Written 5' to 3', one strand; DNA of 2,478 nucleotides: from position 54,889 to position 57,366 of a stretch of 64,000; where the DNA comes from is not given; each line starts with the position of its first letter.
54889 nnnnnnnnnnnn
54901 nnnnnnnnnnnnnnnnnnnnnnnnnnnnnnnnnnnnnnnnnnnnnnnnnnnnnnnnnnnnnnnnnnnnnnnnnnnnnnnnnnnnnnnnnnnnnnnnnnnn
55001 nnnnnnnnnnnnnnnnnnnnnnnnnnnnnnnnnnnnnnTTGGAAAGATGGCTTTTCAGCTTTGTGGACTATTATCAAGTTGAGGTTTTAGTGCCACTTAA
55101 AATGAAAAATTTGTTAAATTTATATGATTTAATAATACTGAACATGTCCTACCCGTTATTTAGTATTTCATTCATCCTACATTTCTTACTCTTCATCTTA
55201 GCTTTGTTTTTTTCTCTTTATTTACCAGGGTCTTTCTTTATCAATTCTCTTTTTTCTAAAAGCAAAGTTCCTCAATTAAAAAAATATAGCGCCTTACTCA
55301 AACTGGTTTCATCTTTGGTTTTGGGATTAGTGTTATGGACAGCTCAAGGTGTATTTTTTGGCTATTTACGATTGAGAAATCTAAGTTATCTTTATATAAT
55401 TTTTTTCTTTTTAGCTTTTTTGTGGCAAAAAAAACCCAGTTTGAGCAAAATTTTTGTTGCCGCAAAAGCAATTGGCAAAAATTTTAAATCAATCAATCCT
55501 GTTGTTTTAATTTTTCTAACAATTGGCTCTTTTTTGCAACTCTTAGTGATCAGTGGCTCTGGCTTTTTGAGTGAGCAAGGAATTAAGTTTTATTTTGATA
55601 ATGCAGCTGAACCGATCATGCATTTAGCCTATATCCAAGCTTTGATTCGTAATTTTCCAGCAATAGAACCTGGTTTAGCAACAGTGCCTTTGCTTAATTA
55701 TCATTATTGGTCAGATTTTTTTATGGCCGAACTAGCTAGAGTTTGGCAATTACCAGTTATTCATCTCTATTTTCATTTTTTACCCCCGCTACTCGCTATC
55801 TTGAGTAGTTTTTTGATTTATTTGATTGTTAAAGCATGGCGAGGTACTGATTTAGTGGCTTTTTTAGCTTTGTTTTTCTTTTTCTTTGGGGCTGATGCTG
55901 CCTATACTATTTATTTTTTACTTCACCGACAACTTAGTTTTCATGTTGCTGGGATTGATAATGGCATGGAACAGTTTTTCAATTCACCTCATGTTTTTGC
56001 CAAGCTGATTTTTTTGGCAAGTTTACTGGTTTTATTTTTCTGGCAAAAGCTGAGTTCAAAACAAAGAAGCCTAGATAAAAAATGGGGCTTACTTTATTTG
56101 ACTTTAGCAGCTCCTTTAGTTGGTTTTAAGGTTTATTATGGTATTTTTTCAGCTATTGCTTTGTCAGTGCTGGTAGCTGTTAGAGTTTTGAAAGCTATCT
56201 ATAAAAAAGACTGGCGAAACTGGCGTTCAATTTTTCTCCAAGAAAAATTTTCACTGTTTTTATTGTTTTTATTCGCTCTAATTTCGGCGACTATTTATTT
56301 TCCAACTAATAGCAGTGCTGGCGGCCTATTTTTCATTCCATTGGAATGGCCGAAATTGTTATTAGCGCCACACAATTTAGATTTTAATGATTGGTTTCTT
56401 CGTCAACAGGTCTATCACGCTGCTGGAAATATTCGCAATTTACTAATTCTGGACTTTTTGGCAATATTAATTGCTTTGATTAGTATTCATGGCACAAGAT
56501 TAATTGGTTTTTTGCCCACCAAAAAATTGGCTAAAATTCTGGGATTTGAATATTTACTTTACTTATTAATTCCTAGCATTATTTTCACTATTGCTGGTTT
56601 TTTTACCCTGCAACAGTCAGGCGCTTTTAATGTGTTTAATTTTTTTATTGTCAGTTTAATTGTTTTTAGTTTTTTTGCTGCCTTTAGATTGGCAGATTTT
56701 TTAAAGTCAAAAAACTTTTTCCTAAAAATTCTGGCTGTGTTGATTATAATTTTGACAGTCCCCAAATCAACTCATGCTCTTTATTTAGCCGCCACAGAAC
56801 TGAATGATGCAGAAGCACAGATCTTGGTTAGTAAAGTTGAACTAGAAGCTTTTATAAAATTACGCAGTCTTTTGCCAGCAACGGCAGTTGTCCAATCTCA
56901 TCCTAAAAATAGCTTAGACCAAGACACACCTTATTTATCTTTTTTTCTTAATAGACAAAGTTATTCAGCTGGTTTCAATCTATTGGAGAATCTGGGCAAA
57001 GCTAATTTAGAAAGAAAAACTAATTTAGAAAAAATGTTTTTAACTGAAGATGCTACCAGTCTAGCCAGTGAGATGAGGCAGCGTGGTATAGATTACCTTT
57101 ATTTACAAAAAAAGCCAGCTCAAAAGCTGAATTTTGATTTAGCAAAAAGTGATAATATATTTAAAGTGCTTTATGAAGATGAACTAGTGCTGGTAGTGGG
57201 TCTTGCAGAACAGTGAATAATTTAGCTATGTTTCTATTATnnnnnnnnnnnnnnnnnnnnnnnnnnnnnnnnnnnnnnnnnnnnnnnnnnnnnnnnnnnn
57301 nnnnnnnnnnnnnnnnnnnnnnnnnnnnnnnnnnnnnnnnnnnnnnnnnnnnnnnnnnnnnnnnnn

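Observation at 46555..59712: Array of six GT-C/YfhO-like polytopic glycosyltransferase paralogs with one DPM1/GtrB-like GT2: diversified lipid-carrier glycosylation system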

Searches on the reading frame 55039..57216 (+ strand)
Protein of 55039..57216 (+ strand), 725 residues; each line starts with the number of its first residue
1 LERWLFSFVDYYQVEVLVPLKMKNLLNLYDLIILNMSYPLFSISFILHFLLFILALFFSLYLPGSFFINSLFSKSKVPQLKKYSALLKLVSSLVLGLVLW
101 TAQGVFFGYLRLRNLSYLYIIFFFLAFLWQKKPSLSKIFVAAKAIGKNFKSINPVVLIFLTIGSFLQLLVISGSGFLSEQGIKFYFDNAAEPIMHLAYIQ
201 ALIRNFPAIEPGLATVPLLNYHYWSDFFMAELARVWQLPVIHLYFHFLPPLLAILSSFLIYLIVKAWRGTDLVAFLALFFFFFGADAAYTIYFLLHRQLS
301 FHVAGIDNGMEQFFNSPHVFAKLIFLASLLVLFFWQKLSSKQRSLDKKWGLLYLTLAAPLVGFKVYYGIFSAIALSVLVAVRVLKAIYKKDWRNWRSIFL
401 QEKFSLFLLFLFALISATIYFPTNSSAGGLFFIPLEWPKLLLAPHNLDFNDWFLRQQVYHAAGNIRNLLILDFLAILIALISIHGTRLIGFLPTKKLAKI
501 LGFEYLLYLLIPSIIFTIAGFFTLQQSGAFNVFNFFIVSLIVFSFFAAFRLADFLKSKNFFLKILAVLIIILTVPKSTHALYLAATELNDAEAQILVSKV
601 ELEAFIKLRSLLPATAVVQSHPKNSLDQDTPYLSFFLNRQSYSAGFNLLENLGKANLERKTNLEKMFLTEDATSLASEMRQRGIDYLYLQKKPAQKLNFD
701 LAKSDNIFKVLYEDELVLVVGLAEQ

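Call 4: search_protein_families(library=pfam, proteins=[window:55039-57216:+], max_evalue=1)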
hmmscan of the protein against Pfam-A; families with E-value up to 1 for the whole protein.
window:55039-57216:+ (725 aa): 2 families
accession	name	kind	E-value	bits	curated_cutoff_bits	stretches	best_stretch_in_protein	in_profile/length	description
PF18520.6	Spc110_C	-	0.0083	16.2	25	1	370-404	9-43/52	Spindle pole body component 110 C-terminal domain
PF20532.3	DUF6747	-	0.021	15.7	27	1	383-420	6-43/55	Family of unknown function (DUF6747)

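Call 5: search_protein_families(library=ncbifam, proteins=[window:55039-57216:+], max_evalue=1)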
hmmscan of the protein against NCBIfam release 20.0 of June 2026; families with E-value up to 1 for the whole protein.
window:55039-57216:+ (725 aa): 1 family
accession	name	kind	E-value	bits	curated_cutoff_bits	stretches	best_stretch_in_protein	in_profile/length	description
NF009235.0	PRK12585.1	equivalog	0.49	9.6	273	0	528-586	38-93/197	putative monovalent cation/H+ antiporter subunit G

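Call 20: find_homologous_proteins(query=window:55102-57216:+, max_evalue=0.001)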
Query window:55102-57216:+ (704 aa): 46 proteins with E <= 0.001 among 8000 candidates.
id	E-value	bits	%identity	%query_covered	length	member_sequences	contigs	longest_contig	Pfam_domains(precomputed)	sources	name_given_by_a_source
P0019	0.0e+0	1476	100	98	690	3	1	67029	-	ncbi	ncbi:MAG: hypothetical protein PVJ09_04205 [Candidatus Woesebacteria bacterium]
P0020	6.5e-160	552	42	97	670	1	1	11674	-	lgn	-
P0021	1.3e-153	531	41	97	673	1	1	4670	-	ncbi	-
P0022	4.8e-153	530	40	97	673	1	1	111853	-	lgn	-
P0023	6.0e-153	529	40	96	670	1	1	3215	-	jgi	jgi:hypothetical protein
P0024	5.2e-148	513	40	98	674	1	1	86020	-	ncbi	-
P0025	1.3e-146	508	40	97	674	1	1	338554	-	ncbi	-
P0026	9.9e-145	502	40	94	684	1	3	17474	-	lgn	-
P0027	1.5e-144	501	40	98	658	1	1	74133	-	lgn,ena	-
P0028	8.6e-142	492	41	94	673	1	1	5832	-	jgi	jgi:hypothetical protein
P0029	4.6e-141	490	39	97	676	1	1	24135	-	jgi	jgi:hypothetical protein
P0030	9.8e-141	489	41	96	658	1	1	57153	-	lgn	-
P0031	1.4e-136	475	39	95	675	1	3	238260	-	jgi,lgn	-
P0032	3.3e-136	474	38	97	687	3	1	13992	-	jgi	-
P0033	1.0e-134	469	38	97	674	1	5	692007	-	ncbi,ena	-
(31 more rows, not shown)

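Call 24: search_solved_structures(query=A2, max_evalue=10)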
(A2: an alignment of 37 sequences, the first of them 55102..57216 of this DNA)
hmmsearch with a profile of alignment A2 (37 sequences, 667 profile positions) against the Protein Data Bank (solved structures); distinct sequences matched with E-value up to 10: 3.
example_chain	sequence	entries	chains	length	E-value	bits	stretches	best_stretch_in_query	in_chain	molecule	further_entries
7vd5_16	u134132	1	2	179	0.055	14.9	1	225-289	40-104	Fcpb3, Fucoxanthin chlorophyll a/c-binding protein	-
7vd6_16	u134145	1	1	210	0.074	14.4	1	225-289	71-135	Fcpb3, Fucoxanthin chlorophyll a/c-binding protein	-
8wcl_6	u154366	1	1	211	0.075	14.4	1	225-289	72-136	Chlorophyll a/c-binding protein Lhcf6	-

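Call 36: predict_structure(alignment_id=A2)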
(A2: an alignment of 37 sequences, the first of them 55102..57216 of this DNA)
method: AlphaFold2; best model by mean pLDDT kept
length: 704 residues; sequences in the alignment: 37
mean_pLDDT: 91.5   pTM: 0.93
mean pLDDT of the five models: 91.5, 90.2, 89.7, 89.6, 89.0
residues with pLDDT >= 90: 560; 70-90: 114; 50-70: 23; < 50: 7
segments of 3 or more residues with pLDDT < 50: 2-6
pLDDT, mean of each block of 10 residues (from residue 1): 49 74 96 98 93 82 89 98 95 97 88 70 90 95 93 93 92 94 91 83 91 96 96 97 96 97 93 94 84 91 97 87 82 97 95 96 91 91 95 94 80 91 94 96 97 96 95 95 95 96 85 94 98 98 97 93 89 92 92 95 94 95 88 81 96 96 96 94 92 95 75
secondary structure, 60 per line:
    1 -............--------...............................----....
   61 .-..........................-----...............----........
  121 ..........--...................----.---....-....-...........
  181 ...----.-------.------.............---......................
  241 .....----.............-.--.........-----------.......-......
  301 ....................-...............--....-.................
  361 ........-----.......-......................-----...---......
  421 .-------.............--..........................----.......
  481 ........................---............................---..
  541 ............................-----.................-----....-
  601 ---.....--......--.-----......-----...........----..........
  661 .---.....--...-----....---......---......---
elements in order (helices of 4 or more, strands of 3 or more residues): H2-13 H22-52 H57-61 H63-88 H94-108 H113-130 H133-151 E160-163 H165-168 H170-183 H203-215 H219-245 H250-262 H267-275 H288-293 H295-320 H322-336 H339-342 H344-368 H374-380 H382-403 E409-411 H415-421 H429-441 H444-469 H474-501 E502-504 H509-535 H539-568 E574-577 H578-590 E596-599 H604-608 H611-616 H625-630 H636-646 H651-661 E665-669 H680-683 E687-692 E696-701

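Call 38: fold_search(model_id=the predicted structure, library=pdb)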
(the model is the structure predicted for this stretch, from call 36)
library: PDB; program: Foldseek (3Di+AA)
matches with E <= 10: 193; with E <= 0.001: 16
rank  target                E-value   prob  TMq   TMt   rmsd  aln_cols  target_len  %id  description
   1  7zlg_A                6.7e-08  1.00  0.41  0.43  12.6       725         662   12  Cryo-EM structure of C-mannosyltransferase CeDPY19, in complex with acceptor peptide and bound to CMT2-Fab and anti-Fa (released 2023-01-11)
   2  7zlh_A                8.3e-08  1.00  0.41  0.44  12.9       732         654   12  Cryo-EM structure of C-mannosyltransferase CeDPY19, in apo state, bound to CMT2-Fab and anti-Fab nanobody (released 2023-01-11)
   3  9n9j_I                2.2e-07  1.00  0.39  0.39  16.6       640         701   10  Structure of a GRP94 folding intermediate engaged with a CCDC134- and FKBP11-bound secretory translocon (released 2025-11-19)
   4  7zli_A                2.3e-07  1.00  0.40  0.42  13.2       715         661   13  Cryo-EM structure of C-mannosyltransferase CeDPY19, in complex with Dol25-P-Man and bound to CMT2-Fab and anti-Fab nan (released 2023-01-11)
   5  7e9s_A                2.5e-07  1.00  0.43  0.36  14.4       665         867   13  Archaeal oligosaccharyltransferase AglB from Archaeoglobus fulgidus in complex with an inhibitory peptide and a dolich (released 2021-09-08)
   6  5gmy_A                1.5e-06  1.00  0.42  0.36  15.7       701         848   14  Crystal structure of the Archaeoglobus fulgidus oligosaccharyltransferase (O29867_ARCFU) tethered with an acceptor pep (released 2017-02-01)
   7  8agc_A                4.7e-06  1.00  0.37  0.37  15.2       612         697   11  Structure of yeast oligosaccharylransferase complex with lipid-linked oligosaccharide and non-acceptor peptide bound (released 2022-12-07)
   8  3wak                  6.5e-06  1.00  0.44  0.37  13.3       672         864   12  Crystal structure of the Archaeoglobus fulgidus oligosaccharyltransferase (O29867_ARCFU) in the apo form (released 2013-10-30)
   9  8agb_A                1.0e-05  1.00  0.42  0.45  13.0       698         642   11  Structure of yeast oligosaccharylransferase complex with lipid-linked oligosaccharide bound (released 2022-12-07)
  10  7oci_F                1.5e-05  1.00  0.40  0.43  11.4       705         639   11  Cryo-EM structure of yeast Ost6p containing oligosaccharyltransferase complex (released 2022-02-16)
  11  6c26_A                1.7e-05  1.00  0.40  0.43  13.7       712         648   11  The Cryo-EM structure of a eukaryotic oligosaccharyl transferase complex (released 2018-01-31)
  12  3rce_A                4.5e-05  1.00  0.36  0.37  13.1       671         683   13  Bacterial oligosaccharyltransferase PglB (released 2011-06-15)
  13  5ogl_A                1.1e-04  1.00  0.35  0.35  12.3       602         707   11  Structure of bacterial oligosaccharyltransferase PglB in complex with an acceptor peptide and an lipid-linked oligosac (released 2017-10-25)
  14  8if8_B                1.4e-04  1.00  0.43  0.48  16.0       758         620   11  Arabinosyltransferase AftA (released 2023-05-31)
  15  6gxc_A                1.9e-04  1.00  0.34  0.34  12.8       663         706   10  Bacterial oligosaccharyltransferase PglB in complex with an inhibitory peptide and a reactive lipid-linked oligosaccha (released 2018-11-14)
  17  3vu0_B                8.4e-02  1.00  0.15  0.56   3.8       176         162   11  Crystal structure of the C-terminal globular domain of oligosaccharyltransferase (AfAglB-S2, AF_0040, O30195_ARCFU) fr (released 2013-01-23)
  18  3vu0_A                1.2e-01  1.00  0.14  0.56   4.1       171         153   11  Crystal structure of the C-terminal globular domain of oligosaccharyltransferase (AfAglB-S2, AF_0040, O30195_ARCFU) fr (released 2013-01-23)
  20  3vu0_C                2.4e-01  1.00  0.14  0.56   4.1       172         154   11  Crystal structure of the C-terminal globular domain of oligosaccharyltransferase (AfAglB-S2, AF_0040, O30195_ARCFU) fr (released 2013-01-23)
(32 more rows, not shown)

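Call 40: find_encoding_contigs(protein=P0033, flank=10000, max_places=2)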
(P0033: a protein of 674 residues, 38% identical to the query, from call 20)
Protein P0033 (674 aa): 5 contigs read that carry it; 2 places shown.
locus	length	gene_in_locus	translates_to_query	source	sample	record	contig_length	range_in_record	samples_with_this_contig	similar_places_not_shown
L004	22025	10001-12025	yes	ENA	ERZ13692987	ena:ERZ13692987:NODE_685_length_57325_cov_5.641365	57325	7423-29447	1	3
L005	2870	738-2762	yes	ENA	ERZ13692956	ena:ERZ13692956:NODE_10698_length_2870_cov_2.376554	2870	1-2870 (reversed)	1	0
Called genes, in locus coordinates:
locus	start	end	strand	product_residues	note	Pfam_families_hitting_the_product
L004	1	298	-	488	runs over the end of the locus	-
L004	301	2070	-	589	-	-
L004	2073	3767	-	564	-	-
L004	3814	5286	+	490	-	-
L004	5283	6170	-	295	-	PF00535:Glycos_transf_2, PF13641:Glyco_tranf_2_3, PF13632:Glyco_trans_2_3 (weak)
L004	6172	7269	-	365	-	PF00534:Glycos_transf_1, PF13692:Glyco_trans_1_4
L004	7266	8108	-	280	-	PF00535:Glycos_transf_2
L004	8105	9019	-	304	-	PF00535:Glycos_transf_2, PF13641:Glyco_tranf_2_3, PF13632:Glyco_trans_2_3 (faint)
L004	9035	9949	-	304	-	PF00535:Glycos_transf_2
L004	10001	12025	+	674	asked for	-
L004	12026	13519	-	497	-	PF01943:Polysacc_synt, PF13440:Polysacc_synt_3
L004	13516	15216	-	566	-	PF10131:PTPS_related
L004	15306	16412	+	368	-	PF03816:LytR_cpsA_psr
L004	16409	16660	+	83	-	-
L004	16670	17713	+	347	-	PF01073:3Beta_HSD, PF01370:Epimerase, PF02719:Polysacc_synt_2, PF04321:RmlD_sub_bind, PF07993:NAD_binding_4, PF13460:NAD_binding_10 (weak), PF16363:GDP_Man_Dehyd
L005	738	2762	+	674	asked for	-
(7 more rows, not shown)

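Call 41: find_encoding_contigs(protein=P0025, flank=10000, max_places=2)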
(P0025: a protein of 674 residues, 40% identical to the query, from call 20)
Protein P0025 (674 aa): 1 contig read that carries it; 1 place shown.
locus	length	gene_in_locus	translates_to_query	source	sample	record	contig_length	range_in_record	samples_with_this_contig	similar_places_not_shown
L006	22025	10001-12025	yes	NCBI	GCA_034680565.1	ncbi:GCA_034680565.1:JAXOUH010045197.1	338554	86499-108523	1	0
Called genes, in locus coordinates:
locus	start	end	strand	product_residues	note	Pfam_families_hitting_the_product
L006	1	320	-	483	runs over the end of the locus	-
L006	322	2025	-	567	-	-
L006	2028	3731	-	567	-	-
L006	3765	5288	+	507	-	PF02366:PMT (weak)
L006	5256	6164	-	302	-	PF00535:Glycos_transf_2, PF13641:Glyco_tranf_2_3, PF13632:Glyco_trans_2_3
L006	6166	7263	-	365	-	PF00534:Glycos_transf_1, PF13692:Glyco_trans_1_4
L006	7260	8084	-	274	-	PF00535:Glycos_transf_2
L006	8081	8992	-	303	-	PF00535:Glycos_transf_2, PF13641:Glyco_tranf_2_3, PF13632:Glyco_trans_2_3 (weak)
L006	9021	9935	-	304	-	PF00535:Glycos_transf_2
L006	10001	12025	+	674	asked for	-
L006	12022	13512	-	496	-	PF01943:Polysacc_synt, PF13440:Polysacc_synt_3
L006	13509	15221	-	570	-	PF10131:PTPS_related (faint)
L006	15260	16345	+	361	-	PF03816:LytR_cpsA_psr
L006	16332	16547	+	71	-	-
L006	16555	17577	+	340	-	PF01073:3Beta_HSD, PF01370:Epimerase, PF02719:Polysacc_synt_2, PF04321:RmlD_sub_bind, PF05368:NmrA (weak), PF07993:NAD_binding_4, PF13460:NAD_binding_10, PF16363:GDP_Man_Dehyd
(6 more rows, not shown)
